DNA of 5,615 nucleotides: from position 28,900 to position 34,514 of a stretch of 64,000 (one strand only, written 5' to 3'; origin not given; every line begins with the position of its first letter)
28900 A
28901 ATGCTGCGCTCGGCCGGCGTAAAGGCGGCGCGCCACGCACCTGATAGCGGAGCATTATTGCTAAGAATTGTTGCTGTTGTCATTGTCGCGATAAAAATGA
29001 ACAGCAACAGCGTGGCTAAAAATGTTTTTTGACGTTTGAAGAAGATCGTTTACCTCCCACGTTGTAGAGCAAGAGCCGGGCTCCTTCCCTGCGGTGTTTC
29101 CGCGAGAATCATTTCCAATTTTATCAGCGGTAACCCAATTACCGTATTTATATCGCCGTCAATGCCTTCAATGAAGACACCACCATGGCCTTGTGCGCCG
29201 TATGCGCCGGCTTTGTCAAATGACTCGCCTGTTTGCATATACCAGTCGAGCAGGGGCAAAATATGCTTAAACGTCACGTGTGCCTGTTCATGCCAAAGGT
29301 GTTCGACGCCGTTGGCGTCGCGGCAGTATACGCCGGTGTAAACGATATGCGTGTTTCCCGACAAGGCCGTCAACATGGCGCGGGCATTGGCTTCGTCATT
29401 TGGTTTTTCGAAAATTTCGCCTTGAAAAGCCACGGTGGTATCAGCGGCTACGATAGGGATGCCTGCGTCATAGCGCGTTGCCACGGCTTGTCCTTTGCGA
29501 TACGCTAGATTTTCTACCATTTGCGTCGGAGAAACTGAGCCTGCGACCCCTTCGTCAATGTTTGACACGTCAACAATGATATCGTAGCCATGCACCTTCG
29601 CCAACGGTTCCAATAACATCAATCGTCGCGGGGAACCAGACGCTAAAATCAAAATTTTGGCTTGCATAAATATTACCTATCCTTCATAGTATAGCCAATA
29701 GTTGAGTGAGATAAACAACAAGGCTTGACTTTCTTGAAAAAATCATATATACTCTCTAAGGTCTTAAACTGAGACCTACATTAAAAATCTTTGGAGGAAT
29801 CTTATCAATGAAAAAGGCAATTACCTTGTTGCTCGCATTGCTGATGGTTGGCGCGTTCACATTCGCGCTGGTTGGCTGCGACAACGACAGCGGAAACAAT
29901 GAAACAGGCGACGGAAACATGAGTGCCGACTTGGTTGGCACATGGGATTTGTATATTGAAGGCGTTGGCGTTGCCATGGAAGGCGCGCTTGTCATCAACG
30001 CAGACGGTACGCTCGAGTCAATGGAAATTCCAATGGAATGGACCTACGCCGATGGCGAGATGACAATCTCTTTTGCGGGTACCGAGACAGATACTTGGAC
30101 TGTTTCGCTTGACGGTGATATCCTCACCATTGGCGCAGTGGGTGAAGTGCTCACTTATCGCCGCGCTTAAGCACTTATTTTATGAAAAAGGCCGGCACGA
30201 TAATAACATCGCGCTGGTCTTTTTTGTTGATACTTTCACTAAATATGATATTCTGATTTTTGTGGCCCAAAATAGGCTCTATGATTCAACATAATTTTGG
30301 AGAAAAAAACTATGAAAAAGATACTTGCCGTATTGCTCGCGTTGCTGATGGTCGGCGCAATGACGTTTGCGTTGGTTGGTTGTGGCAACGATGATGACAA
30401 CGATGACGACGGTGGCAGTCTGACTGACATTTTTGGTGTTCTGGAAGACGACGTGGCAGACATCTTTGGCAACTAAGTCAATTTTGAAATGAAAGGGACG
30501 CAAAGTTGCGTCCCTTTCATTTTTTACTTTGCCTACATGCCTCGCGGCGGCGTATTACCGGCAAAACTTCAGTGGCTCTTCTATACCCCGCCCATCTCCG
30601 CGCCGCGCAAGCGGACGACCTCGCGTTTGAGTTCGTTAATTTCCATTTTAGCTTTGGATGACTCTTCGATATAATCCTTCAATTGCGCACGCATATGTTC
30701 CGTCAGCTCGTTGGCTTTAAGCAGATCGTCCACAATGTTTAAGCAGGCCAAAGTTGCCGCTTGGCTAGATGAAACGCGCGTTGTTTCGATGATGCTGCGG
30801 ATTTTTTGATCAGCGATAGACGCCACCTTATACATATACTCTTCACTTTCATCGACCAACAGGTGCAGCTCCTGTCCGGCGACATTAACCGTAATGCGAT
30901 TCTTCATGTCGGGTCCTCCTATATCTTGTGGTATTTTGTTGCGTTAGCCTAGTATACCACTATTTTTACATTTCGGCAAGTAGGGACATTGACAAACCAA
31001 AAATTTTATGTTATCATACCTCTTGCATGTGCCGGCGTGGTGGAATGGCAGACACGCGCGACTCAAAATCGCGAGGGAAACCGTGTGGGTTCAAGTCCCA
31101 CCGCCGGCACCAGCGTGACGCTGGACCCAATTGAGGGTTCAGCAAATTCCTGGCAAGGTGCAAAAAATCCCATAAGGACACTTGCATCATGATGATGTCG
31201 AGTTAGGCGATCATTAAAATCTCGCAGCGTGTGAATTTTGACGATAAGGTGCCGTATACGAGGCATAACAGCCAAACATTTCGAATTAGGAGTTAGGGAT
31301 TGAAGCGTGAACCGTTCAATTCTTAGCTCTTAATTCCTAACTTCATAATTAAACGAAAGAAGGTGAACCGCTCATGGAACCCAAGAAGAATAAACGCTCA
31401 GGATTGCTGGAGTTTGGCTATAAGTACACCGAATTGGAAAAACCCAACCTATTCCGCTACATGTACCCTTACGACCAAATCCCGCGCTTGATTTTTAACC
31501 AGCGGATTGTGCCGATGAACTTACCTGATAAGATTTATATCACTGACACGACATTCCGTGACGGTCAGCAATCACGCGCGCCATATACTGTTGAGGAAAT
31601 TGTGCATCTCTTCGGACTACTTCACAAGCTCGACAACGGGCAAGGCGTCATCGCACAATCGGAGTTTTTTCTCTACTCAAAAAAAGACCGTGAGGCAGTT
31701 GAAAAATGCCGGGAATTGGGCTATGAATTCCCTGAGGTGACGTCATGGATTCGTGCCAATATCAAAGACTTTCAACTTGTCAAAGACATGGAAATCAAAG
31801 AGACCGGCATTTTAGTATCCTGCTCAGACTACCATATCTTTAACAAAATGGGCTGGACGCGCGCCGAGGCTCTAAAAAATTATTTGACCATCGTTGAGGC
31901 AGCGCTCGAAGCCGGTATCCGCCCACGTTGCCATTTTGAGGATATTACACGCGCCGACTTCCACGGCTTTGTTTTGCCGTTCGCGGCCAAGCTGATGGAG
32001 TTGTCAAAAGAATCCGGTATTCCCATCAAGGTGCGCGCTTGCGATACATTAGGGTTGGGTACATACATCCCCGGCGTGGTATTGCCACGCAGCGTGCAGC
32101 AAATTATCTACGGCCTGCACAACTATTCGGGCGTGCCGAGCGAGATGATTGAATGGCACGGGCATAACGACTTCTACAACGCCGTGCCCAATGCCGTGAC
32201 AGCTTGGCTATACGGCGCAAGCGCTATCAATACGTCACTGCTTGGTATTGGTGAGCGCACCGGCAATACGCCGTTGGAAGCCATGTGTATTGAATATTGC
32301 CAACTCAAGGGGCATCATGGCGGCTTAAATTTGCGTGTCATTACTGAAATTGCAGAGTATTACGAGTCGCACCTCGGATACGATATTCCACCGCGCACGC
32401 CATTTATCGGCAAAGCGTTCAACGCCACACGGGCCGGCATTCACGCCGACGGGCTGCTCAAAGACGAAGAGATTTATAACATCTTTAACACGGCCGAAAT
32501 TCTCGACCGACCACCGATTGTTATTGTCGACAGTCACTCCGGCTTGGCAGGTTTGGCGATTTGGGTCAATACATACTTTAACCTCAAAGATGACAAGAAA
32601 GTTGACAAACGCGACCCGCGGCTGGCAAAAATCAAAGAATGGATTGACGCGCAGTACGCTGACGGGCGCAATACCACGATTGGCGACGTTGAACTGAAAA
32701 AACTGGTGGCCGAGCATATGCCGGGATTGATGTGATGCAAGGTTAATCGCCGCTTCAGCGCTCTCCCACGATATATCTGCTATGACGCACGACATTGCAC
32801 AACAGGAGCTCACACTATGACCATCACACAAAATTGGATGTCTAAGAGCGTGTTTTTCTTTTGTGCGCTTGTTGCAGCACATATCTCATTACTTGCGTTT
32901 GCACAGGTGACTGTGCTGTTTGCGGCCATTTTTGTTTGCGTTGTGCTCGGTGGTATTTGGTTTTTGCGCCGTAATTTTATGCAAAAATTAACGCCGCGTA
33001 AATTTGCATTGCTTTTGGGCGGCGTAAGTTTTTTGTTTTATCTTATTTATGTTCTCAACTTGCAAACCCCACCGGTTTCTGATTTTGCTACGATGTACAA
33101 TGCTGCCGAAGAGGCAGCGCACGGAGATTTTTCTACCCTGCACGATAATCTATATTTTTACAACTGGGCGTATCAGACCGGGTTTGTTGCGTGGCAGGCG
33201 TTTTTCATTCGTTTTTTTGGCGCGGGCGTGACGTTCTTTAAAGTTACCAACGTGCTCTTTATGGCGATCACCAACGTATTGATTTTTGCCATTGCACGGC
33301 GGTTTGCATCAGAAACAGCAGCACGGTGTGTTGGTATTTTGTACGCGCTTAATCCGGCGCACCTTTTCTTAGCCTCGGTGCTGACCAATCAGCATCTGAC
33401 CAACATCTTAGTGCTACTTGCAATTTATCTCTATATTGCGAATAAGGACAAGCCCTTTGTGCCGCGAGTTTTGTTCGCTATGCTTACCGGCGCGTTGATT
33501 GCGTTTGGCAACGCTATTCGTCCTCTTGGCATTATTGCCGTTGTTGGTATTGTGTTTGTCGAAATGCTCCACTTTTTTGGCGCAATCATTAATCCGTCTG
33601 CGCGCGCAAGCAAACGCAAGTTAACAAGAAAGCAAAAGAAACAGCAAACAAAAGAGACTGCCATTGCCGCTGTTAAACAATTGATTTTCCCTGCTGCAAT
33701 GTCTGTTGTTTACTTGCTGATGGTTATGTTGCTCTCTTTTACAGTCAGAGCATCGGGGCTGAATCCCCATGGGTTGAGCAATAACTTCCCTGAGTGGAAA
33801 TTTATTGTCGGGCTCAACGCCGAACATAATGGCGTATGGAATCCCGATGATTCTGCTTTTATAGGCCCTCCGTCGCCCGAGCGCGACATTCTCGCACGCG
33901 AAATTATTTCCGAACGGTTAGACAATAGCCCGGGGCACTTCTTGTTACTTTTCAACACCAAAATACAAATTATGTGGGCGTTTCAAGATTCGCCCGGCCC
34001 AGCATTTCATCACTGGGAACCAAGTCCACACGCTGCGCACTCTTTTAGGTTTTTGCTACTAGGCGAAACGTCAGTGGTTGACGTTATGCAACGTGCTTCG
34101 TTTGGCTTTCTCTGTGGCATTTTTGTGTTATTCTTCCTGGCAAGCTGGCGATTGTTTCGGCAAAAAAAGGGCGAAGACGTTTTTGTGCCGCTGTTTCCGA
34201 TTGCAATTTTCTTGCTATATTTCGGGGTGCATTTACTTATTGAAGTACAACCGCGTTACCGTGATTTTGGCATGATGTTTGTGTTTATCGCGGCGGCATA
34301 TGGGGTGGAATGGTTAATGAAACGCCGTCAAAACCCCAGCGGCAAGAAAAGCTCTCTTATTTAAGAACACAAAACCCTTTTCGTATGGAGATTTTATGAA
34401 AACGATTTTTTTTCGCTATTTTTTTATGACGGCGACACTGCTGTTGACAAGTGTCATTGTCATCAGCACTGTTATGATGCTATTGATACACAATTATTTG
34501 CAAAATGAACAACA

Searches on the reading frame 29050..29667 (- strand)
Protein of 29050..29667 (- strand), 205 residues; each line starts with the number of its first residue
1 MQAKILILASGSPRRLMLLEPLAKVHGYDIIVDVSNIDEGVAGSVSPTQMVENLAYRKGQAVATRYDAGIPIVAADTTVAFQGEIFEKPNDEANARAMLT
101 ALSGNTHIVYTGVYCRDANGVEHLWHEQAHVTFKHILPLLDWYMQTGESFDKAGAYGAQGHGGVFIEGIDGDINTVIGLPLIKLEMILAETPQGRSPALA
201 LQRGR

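Call 49: search_protein_families(library=pfam, proteins=[window:29050-29667:-], max_evalue=0.0001)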
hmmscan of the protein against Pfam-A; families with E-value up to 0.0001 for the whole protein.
window:29050-29667:- (205 aa): 1 family
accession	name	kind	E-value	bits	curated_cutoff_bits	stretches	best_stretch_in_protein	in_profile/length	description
PF02545.19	Maf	-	7.7e-47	159.8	27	1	6-190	2-186/187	Maf-like protein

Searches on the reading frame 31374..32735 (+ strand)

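Call 49: search_protein_families(library=pfam, proteins=[window:31374-32735:+], max_evalue=0.0001)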
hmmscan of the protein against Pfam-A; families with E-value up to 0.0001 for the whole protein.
window:31374-32735:+ (453 aa): 1 family
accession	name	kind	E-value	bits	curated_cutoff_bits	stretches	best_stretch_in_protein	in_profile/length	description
PF00682.25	HMGL-like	-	2e-33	116.3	29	1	53-328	1-258/260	HMGL-like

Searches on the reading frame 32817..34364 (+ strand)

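Call 49: search_protein_families(library=pfam, proteins=[window:32817-34364:+], max_evalue=0.0001)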
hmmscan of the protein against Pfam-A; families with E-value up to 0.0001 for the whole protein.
window:32817-34364:+ (515 aa): 1 family
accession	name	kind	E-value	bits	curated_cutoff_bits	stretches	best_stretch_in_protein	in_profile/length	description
PF09913.15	DUF2142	-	9.3e-05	21.8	30.1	1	99-301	84-254/395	Predicted membrane protein (DUF2142)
